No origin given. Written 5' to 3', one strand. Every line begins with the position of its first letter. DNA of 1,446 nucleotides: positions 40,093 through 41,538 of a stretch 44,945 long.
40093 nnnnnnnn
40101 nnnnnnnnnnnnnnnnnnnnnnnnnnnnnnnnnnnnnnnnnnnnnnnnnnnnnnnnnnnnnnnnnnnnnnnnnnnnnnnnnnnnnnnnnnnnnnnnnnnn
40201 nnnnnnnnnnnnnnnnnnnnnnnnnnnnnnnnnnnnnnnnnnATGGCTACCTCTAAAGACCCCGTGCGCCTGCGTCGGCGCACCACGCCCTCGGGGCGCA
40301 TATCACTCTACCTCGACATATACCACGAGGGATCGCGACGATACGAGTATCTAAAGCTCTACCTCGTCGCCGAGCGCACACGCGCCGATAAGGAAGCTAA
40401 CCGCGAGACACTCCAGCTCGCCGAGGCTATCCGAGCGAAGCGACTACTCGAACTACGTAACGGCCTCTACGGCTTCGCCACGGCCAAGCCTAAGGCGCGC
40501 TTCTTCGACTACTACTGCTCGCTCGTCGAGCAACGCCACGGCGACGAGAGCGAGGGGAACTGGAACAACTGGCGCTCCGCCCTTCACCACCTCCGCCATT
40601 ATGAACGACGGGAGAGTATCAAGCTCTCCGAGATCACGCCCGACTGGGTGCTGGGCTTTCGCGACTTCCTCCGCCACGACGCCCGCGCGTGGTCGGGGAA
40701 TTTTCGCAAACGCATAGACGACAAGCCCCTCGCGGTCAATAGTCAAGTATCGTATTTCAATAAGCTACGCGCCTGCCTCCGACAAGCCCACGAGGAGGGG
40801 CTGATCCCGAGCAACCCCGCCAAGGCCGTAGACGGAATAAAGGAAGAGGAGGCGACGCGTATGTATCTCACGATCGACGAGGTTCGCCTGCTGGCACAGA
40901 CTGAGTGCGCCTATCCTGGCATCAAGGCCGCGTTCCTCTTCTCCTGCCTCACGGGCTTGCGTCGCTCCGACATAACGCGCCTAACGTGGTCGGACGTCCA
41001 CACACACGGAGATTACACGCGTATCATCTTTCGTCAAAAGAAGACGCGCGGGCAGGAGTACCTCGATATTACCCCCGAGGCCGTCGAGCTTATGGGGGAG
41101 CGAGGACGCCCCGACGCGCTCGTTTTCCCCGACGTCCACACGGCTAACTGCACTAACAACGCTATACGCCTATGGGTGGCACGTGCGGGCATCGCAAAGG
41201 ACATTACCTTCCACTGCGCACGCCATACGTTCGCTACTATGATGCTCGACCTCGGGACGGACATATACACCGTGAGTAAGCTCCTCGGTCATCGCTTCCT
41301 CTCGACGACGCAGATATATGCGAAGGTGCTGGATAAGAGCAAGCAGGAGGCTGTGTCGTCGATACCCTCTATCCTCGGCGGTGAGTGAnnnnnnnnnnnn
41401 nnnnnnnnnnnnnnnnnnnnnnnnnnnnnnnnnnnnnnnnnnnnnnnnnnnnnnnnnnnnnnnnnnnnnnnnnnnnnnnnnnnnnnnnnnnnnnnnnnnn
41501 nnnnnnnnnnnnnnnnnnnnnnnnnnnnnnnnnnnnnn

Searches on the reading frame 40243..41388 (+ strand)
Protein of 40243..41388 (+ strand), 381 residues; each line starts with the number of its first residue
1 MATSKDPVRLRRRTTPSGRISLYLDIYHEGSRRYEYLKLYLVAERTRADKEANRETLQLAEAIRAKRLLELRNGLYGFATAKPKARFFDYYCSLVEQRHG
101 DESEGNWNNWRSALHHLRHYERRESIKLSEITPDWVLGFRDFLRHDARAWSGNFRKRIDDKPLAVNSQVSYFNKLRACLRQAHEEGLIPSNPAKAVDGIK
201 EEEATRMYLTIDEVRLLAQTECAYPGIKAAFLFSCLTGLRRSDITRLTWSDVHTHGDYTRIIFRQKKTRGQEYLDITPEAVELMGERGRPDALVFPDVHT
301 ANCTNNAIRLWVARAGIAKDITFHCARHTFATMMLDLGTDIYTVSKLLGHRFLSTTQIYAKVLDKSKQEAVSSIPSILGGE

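Call 32: search_protein_families(library=pfam, proteins=[window:40243-41388:+], max_evalue=0.001)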
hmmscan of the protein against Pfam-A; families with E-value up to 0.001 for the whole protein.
window:40243-41388:+ (381 aa): 3 families
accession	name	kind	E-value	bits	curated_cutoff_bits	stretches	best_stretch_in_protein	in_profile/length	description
PF00589.27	Phage_integrase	-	4.7e-24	85.5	27.1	1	214-364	8-170/172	Phage integrase family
PF13102.12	Phage_int_SAM_5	-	1.5e-21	77.1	22.3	1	87-193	2-93/98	Phage integrase SAM-like domain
PF17293.8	Arm-DNA-bind_5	-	8.4e-13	49.1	22.6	1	8-68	1-66/87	Arm DNA-binding domain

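Call 83: find_encoding_contigs(protein=window:40243-41388:+, flank=10000, max_places=4)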
Protein window:40243-41388:+ (381 aa): 3 contigs read that carry it; 2 places shown.
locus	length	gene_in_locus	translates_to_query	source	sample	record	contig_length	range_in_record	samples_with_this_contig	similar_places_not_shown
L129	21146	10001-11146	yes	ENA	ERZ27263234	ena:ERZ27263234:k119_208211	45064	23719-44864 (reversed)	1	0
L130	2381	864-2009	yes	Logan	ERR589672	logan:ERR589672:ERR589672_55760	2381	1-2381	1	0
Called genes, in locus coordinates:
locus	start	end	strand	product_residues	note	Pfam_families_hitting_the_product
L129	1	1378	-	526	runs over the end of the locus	?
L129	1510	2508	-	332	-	-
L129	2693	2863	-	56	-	-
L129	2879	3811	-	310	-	PF09588:YqaJ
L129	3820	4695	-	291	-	PF07083:DUF1351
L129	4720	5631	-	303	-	PF03837:RecT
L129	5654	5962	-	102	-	PF12728:HTH_17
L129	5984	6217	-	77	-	-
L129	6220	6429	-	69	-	-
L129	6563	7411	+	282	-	-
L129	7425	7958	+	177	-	-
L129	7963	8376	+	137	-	PF13560:HTH_31 (faint)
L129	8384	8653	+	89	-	-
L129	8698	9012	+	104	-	-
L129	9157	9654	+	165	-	-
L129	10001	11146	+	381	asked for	PF17293:Arm-DNA-bind_5, PF13102:Phage_int_SAM_5, PF00589:Phage_integrase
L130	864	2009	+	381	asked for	PF17293:Arm-DNA-bind_5, PF13102:Phage_int_SAM_5, PF00589:Phage_integrase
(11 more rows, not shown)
